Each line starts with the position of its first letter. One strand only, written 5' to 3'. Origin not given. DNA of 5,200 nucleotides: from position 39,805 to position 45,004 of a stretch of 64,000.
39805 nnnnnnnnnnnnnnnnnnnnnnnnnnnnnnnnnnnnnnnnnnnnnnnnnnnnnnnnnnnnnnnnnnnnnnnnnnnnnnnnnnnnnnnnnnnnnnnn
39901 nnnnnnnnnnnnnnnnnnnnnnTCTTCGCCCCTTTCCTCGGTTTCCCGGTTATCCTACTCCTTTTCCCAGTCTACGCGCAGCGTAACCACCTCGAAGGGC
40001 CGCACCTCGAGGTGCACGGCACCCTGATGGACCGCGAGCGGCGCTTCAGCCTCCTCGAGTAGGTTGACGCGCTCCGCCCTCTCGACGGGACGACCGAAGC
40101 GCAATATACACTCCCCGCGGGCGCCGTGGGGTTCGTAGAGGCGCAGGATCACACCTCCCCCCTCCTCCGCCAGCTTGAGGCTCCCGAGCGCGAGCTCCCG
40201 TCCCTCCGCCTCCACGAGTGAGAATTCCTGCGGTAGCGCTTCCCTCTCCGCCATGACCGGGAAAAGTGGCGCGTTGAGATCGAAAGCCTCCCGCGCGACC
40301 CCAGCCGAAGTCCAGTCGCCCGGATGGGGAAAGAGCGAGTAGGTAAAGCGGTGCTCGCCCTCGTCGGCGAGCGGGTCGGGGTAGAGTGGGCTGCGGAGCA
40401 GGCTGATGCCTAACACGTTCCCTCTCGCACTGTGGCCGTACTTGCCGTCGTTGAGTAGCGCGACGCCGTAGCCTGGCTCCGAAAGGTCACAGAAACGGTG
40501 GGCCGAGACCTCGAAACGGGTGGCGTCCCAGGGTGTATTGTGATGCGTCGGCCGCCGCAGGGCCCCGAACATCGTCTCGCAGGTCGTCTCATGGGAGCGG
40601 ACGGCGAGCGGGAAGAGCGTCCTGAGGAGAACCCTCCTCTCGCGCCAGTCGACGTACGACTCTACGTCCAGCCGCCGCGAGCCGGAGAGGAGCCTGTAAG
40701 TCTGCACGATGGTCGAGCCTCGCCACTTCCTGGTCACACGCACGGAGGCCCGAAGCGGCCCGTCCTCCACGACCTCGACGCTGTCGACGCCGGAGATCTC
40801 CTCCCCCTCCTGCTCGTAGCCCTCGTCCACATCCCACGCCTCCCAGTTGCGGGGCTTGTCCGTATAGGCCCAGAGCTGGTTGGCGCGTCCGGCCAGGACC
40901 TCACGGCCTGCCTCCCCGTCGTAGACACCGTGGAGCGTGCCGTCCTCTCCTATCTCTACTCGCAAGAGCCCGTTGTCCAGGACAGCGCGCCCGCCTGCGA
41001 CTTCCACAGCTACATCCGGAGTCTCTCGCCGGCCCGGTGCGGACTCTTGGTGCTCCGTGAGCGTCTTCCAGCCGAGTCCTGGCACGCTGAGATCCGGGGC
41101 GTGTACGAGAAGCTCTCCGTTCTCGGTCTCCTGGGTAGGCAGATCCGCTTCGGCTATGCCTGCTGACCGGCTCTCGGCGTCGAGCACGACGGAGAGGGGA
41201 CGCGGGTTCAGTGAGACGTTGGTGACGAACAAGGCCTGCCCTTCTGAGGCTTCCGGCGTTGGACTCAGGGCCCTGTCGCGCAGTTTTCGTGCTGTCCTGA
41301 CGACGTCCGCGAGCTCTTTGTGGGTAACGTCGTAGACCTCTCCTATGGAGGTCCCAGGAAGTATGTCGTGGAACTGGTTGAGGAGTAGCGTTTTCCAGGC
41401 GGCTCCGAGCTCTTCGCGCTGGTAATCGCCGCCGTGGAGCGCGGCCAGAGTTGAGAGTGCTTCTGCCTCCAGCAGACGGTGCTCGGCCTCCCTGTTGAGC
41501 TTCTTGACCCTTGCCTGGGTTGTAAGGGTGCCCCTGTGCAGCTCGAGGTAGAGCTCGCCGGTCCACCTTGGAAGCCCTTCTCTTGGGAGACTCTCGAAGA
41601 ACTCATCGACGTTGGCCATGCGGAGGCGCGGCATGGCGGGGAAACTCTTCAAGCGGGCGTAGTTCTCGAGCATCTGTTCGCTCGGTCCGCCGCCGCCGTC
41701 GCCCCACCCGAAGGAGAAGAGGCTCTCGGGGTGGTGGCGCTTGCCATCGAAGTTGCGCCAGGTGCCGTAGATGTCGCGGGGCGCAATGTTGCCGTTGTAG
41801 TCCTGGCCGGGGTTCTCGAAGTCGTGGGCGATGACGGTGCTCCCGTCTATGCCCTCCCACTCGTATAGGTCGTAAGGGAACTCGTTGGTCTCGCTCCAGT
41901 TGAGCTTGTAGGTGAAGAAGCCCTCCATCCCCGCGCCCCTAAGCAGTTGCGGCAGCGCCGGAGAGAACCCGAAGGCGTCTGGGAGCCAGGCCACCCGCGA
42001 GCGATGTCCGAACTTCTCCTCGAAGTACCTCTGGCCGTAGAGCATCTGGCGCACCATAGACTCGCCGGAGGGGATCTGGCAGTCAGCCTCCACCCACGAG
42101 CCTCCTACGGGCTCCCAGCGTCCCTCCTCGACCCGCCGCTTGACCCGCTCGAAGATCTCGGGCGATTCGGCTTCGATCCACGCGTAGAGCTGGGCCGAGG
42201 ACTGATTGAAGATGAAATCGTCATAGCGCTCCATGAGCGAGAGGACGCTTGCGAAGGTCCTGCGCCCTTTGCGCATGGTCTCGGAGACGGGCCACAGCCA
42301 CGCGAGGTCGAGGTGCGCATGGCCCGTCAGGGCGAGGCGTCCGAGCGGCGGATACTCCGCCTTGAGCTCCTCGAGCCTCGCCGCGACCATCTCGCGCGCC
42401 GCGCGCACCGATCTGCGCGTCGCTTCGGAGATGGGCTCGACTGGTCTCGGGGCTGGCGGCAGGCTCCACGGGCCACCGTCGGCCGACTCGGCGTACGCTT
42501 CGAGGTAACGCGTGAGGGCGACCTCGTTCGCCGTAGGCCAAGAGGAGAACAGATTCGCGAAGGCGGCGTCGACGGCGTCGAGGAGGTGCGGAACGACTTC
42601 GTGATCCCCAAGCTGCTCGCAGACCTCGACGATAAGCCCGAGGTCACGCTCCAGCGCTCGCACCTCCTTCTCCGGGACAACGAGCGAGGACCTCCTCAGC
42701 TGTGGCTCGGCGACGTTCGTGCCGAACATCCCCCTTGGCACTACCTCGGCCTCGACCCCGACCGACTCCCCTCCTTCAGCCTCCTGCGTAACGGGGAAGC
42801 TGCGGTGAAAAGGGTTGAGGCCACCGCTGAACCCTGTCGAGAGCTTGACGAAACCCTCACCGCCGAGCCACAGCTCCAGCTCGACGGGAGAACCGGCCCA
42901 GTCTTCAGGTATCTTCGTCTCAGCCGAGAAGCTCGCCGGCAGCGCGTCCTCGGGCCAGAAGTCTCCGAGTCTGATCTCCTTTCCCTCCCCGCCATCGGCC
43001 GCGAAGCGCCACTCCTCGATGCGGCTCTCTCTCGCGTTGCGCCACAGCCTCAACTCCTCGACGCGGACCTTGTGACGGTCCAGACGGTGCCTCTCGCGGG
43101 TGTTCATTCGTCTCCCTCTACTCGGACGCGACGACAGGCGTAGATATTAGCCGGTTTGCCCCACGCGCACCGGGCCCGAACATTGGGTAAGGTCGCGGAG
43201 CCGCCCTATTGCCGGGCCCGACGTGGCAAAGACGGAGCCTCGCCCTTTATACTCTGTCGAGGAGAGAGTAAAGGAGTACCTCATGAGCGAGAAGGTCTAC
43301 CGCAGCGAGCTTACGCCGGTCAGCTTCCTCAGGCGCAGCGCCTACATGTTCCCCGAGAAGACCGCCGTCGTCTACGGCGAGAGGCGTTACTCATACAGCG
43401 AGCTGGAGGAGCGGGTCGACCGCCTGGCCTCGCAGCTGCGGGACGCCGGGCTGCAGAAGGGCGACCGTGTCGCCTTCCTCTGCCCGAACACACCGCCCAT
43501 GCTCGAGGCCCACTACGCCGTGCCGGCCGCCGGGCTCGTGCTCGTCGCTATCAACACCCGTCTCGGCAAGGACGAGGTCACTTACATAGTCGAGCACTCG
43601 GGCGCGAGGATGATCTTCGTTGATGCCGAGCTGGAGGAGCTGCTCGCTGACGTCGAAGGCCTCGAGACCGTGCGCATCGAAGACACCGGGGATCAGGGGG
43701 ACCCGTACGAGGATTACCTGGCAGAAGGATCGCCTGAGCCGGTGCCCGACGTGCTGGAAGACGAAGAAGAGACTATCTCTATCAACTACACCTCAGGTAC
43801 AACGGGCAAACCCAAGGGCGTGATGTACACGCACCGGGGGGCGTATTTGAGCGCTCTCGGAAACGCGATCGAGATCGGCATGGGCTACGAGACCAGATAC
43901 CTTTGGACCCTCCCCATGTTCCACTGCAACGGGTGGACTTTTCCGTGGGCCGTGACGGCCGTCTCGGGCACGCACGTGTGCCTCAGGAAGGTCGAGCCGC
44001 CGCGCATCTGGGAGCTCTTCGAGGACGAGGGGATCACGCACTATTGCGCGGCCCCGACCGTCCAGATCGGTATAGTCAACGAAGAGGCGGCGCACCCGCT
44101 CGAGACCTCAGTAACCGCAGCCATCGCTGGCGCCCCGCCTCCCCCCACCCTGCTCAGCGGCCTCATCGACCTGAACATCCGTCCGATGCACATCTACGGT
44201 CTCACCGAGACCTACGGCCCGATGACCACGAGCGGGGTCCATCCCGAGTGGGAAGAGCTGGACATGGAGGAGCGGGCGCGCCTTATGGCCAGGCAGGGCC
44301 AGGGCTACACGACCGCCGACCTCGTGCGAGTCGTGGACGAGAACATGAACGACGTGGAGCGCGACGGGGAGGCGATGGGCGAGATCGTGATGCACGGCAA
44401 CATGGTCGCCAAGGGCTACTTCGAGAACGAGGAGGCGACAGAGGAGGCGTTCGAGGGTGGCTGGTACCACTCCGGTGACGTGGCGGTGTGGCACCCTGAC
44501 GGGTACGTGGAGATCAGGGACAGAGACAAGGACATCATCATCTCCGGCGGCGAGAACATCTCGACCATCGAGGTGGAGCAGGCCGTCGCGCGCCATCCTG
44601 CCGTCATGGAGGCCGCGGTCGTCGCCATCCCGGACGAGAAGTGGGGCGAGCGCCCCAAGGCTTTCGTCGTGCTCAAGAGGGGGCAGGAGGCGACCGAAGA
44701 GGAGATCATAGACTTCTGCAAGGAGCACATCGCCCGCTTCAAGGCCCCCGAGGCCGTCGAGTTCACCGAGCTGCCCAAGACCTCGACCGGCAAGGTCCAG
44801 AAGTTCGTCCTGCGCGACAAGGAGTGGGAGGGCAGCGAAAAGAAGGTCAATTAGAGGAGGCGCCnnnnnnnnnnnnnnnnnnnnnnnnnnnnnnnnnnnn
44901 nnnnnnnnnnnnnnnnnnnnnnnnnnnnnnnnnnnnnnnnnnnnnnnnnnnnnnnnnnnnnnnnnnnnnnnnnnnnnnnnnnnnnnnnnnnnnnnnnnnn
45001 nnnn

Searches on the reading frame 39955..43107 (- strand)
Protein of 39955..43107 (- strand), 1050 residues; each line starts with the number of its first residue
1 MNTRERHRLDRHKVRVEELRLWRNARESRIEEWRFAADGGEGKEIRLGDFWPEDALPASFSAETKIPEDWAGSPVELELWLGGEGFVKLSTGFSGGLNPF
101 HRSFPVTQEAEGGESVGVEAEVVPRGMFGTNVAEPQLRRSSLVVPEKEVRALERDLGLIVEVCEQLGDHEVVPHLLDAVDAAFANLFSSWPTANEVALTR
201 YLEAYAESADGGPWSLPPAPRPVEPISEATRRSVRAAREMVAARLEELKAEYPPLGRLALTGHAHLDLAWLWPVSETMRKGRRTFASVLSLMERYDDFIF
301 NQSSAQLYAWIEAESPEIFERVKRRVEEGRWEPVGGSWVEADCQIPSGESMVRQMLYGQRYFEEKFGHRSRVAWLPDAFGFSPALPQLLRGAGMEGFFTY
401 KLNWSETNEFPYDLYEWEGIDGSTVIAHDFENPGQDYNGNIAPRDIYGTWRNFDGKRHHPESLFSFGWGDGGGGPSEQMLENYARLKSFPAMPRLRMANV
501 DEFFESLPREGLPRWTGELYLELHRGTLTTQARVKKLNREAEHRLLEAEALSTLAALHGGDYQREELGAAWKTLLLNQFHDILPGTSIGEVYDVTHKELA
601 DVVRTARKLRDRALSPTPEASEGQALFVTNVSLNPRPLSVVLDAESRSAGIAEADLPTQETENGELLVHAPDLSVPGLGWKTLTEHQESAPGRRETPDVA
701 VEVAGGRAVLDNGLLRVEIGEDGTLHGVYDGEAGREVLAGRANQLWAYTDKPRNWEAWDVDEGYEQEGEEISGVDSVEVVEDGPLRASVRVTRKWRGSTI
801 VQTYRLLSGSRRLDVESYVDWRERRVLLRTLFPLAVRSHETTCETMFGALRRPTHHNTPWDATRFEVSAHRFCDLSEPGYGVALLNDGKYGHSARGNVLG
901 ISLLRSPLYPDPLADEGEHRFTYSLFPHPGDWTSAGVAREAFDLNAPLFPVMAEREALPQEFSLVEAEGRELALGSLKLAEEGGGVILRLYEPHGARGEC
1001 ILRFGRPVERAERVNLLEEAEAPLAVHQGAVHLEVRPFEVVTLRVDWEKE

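Call 37: search_protein_families(library=pfam, proteins=[window:39955-43107:-], max_evalue=0.00001)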
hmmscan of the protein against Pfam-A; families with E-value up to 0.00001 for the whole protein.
window:39955-43107:- (1050 aa): 5 families
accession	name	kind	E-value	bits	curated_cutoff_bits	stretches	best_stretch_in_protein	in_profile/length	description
PF01074.27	Glyco_hydro_38N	-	2.9e-86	289.7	25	1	259-509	3-257/270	Glycosyl hydrolases family 38 N-terminal domain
PF07748.19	Glyco_hydro_38C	-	4.4e-65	220.2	25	1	710-912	1-205/206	Glycosyl hydrolases family 38 C-terminal domain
PF09261.16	Alpha-mann_mid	-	2.1e-28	98.7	31.1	1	522-614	1-93/96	Alpha mannosidase middle domain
PF17677.7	Glyco_hydro38C2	-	9.1e-15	55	22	1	973-1043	3-72/72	Glycosyl hydrolases family 38 C-terminal beta sandwich domain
PF03065.20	Glyco_hydro_57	-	5.4e-06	26.4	21.2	1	302-415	74-187/291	Glycosyl hydrolase family 57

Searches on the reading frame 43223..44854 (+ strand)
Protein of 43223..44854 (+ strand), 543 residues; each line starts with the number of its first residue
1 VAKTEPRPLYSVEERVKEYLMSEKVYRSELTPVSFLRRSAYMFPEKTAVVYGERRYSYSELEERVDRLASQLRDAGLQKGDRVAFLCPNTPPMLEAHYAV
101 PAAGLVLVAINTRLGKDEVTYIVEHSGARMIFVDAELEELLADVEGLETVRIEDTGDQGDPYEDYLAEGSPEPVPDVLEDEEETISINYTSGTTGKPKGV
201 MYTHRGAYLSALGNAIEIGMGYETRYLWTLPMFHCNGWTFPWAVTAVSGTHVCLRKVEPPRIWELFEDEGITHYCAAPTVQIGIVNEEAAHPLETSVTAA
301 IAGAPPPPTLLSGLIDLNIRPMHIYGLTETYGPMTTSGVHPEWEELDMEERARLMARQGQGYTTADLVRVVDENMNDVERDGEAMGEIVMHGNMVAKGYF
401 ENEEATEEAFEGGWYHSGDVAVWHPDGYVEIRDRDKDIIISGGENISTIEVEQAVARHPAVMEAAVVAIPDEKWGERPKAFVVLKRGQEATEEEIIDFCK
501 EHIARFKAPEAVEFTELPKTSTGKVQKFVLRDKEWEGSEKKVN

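Call 37: search_protein_families(library=pfam, proteins=[window:43223-44854:+], max_evalue=0.00001)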
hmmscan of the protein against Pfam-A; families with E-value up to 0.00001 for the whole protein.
window:43223-44854:+ (543 aa): 2 families
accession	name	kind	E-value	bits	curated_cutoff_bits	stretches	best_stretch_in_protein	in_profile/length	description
PF00501.34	AMP-binding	-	8e-83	278.8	29.9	1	37-400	2-384/384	AMP-binding enzyme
PF13193.12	AMP-binding_C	-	9.4e-25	87.8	24.5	1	450-524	1-76/76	AMP-binding enzyme C-terminal domain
